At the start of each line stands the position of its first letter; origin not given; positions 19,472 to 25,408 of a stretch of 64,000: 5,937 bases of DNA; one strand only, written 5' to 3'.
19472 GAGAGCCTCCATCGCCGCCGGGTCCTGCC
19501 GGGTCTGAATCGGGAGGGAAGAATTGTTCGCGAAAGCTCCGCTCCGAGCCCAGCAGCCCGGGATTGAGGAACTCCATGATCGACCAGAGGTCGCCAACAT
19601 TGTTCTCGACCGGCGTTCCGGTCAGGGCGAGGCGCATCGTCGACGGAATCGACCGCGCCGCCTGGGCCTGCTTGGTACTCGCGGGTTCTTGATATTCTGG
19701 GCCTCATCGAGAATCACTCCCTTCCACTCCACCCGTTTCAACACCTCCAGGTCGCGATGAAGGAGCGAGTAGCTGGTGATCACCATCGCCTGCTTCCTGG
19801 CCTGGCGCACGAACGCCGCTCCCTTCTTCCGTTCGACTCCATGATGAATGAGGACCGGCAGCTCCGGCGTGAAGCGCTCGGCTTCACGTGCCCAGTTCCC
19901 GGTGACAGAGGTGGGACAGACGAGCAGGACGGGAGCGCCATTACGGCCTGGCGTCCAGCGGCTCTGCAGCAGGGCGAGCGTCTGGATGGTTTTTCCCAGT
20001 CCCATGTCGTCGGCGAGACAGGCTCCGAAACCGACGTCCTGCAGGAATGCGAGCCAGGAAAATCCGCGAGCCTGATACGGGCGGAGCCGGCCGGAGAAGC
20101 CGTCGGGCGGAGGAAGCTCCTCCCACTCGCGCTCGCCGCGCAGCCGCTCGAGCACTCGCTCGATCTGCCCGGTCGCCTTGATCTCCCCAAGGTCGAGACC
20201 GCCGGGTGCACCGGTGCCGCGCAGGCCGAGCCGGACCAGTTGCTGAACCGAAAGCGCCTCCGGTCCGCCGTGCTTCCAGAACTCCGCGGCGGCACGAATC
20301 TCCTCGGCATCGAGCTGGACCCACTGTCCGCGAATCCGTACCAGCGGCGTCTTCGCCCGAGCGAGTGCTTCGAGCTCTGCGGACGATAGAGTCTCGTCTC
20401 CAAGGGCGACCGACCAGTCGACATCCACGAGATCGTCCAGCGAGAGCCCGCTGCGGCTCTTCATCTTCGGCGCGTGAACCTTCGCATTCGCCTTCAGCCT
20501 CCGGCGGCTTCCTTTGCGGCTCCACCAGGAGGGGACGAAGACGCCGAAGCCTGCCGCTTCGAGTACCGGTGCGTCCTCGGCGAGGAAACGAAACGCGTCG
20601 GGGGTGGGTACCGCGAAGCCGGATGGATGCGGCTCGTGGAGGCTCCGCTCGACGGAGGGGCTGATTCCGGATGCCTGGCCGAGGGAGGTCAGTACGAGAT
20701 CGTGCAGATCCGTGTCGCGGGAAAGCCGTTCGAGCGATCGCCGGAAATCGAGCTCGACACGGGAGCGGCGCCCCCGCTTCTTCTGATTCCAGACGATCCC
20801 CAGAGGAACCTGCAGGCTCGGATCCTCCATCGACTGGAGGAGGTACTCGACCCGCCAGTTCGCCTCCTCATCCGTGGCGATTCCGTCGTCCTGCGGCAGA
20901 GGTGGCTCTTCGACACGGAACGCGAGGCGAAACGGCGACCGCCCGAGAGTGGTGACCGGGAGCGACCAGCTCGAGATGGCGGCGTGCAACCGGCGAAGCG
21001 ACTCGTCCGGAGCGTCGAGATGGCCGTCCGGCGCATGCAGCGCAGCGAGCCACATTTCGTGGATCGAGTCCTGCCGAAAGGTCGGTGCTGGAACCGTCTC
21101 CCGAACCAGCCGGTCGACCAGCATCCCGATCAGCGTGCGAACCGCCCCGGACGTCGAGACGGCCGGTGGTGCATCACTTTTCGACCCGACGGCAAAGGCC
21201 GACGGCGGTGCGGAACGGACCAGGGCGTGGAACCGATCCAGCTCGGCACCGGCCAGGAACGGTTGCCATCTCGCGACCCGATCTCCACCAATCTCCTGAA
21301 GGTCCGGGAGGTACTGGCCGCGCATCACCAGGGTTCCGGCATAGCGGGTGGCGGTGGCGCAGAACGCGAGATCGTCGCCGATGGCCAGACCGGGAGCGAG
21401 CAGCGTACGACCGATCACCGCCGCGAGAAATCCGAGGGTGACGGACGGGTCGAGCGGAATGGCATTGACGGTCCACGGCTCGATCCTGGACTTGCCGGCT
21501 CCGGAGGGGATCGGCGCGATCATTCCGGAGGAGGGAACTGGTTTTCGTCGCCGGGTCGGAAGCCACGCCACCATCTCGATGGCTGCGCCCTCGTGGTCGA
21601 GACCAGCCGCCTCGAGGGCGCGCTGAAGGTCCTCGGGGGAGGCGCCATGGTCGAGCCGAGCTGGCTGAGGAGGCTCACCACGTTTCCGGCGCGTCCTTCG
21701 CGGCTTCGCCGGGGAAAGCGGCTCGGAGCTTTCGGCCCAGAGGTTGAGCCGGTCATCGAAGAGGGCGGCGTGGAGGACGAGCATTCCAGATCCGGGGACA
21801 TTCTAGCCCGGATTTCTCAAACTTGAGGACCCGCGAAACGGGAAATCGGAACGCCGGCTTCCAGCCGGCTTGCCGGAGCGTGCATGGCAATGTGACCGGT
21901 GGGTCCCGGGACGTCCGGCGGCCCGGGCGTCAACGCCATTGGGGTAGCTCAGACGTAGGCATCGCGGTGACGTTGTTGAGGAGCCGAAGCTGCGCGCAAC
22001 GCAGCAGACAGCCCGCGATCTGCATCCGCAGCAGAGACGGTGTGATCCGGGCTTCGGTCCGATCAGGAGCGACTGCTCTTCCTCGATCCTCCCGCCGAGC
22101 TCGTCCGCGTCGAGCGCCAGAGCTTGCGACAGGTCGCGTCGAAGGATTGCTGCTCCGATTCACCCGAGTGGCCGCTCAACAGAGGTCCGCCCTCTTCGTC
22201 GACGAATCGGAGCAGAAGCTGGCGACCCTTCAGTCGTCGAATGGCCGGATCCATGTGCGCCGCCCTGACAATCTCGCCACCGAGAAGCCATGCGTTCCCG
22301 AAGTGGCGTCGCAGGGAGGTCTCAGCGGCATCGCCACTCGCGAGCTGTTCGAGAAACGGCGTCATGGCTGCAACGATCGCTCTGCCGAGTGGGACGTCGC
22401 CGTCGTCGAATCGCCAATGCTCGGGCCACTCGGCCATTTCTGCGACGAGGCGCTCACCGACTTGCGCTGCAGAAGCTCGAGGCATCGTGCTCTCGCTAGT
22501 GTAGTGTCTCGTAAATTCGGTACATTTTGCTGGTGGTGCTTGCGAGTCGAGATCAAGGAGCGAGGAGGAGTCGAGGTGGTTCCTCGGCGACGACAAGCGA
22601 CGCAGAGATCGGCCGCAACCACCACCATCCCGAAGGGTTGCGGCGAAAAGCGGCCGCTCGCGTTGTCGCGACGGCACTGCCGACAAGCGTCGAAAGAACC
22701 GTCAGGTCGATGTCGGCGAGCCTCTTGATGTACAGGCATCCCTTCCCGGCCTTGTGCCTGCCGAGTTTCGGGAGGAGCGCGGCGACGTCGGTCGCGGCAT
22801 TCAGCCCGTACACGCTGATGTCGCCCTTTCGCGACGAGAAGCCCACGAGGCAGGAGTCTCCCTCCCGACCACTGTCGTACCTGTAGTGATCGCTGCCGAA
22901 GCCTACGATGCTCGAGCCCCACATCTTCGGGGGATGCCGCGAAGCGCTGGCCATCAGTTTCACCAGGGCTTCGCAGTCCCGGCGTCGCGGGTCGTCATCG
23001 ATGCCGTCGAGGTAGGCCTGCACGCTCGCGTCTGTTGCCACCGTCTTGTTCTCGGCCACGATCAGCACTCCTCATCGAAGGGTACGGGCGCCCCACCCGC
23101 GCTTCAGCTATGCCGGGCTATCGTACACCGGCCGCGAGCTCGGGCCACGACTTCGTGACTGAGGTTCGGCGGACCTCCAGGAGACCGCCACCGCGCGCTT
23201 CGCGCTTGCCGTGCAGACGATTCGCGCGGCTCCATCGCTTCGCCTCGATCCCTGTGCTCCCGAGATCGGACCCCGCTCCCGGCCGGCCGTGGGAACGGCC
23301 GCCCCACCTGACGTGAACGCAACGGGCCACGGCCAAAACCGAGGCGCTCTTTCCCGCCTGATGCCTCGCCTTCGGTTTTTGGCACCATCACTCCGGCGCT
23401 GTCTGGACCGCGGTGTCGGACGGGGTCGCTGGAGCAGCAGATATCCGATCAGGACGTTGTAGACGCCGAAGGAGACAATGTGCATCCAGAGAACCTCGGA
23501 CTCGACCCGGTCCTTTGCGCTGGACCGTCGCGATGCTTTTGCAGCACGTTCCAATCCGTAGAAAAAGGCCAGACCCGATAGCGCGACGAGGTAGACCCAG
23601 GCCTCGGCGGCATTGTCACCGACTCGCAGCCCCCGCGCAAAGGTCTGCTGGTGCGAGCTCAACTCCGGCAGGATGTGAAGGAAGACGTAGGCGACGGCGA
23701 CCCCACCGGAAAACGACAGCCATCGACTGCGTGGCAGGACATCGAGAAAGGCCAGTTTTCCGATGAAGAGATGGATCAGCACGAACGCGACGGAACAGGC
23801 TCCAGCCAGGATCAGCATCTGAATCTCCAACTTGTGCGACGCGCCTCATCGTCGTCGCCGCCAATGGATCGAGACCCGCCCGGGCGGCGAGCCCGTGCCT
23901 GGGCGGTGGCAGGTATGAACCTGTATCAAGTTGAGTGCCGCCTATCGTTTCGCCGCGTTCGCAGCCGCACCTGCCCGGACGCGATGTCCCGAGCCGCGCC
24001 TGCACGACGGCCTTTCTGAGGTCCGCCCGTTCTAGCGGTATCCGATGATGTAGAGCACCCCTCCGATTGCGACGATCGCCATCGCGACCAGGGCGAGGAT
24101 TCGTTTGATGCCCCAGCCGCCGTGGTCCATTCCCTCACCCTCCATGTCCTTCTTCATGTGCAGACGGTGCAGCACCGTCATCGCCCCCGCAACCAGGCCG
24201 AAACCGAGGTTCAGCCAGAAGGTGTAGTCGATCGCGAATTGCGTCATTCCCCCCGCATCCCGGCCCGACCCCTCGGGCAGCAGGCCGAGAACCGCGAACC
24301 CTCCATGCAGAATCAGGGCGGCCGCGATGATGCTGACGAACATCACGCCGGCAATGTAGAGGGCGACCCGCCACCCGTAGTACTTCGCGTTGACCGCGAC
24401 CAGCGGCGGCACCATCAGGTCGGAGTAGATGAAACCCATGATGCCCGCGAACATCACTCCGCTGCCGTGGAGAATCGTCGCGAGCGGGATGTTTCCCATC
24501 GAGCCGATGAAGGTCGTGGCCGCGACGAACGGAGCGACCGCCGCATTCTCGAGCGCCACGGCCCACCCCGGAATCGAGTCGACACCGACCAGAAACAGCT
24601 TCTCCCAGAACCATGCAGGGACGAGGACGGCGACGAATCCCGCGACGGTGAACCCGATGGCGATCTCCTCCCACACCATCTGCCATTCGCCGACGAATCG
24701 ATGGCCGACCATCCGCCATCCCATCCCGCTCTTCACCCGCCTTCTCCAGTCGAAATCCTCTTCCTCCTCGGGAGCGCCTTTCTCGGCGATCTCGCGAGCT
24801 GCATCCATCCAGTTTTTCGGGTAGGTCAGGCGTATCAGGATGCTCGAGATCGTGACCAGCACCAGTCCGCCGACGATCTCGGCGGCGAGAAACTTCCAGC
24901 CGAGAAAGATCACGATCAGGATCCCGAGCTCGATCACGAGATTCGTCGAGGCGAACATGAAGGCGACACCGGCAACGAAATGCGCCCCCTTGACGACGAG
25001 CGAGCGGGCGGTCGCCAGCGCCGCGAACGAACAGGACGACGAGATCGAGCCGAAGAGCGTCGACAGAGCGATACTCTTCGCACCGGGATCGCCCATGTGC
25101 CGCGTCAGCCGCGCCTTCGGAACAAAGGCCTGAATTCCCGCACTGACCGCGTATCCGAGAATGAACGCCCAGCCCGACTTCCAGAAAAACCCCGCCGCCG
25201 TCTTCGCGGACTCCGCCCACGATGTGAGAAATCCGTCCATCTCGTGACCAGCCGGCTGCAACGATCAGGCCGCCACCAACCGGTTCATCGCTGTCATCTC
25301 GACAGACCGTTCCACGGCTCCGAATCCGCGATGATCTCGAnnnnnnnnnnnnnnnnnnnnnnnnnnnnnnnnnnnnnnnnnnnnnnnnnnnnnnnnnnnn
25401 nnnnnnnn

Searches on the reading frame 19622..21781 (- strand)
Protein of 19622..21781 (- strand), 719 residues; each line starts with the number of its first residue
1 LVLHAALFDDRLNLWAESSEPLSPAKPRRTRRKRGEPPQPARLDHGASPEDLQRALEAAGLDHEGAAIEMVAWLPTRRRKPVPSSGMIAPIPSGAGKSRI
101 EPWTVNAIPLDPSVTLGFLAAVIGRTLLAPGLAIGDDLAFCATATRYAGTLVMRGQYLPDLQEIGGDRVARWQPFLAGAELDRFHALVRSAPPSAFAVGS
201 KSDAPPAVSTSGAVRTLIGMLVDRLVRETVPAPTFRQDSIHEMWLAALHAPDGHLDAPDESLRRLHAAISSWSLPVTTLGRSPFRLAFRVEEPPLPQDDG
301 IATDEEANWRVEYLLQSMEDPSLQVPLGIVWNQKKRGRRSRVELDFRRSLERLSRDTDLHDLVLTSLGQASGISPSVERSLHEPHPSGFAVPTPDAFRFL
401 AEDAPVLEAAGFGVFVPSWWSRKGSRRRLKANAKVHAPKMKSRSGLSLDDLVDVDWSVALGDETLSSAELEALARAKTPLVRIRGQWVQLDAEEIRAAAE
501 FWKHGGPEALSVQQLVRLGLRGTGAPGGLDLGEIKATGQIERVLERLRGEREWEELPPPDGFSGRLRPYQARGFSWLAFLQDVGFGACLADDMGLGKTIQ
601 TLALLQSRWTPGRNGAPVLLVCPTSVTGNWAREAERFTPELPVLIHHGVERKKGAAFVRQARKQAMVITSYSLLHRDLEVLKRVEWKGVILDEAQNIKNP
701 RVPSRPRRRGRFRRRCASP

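Call 54: search_protein_families(library=pfam, proteins=[window:19622-21781:-], max_evalue=0.001)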
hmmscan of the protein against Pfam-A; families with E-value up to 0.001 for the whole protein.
window:19622-21781:- (719 aa): 2 families
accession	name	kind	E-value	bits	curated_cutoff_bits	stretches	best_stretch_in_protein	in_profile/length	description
PF12419.13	DUF3670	-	4.8e-44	149.8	27.6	1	385-518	2-134/136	SNF2 Helicase protein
PF00176.29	SNF2-rel_dom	-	1.1e-31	110.5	24.9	1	569-701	1-141/290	SNF2-related domain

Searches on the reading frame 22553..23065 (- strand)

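Call 60: search_protein_families(library=pfam, proteins=[window:22553-23065:-], max_evalue=0.001)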
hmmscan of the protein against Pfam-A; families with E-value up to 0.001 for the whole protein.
window:22553-23065:- (170 aa): 1 family
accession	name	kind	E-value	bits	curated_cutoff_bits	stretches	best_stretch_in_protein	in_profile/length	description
PF08818.16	DUF1801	-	7.3e-10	39.6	27.2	1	27-132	1-85/85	Domain of unknown function (DU1801)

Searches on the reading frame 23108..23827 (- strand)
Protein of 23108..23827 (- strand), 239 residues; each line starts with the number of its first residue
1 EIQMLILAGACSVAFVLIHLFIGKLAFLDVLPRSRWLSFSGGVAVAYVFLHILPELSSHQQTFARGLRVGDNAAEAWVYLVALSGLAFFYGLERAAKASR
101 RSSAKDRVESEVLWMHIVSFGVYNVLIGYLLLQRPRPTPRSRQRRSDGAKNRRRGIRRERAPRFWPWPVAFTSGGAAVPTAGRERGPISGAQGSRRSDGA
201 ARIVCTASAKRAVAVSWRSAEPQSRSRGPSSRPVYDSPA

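Call 60: search_protein_families(library=pfam, proteins=[window:23108-23827:-], max_evalue=0.001)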
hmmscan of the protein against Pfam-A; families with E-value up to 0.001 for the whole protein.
window:23108-23827:- (239 aa): 1 family
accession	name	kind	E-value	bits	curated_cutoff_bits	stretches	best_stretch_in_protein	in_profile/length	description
PF02535.28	Zip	-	2.4e-05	24.2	35.1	1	5-102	8-101/323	ZIP Zinc transporter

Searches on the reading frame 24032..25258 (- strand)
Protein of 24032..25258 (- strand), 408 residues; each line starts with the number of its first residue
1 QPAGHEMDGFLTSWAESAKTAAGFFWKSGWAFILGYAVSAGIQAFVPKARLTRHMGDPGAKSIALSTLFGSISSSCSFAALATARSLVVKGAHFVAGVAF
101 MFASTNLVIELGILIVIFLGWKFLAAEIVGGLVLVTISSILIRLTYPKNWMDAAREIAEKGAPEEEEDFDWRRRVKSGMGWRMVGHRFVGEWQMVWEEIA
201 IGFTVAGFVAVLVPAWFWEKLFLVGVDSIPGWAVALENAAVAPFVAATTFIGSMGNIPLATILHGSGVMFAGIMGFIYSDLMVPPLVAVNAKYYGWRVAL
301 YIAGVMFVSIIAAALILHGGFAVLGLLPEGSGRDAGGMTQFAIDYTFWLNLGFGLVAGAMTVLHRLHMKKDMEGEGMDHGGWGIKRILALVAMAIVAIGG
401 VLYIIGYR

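Call 60: search_protein_families(library=pfam, proteins=[window:24032-25258:-], max_evalue=0.001)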
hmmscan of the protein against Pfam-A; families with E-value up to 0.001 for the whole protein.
window:24032-25258:- (408 aa): 1 family
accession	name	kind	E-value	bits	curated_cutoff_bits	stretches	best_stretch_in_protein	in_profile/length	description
PF03773.19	ArsP_1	-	1.7e-50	172.3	32.3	1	16-318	4-293/294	Predicted permease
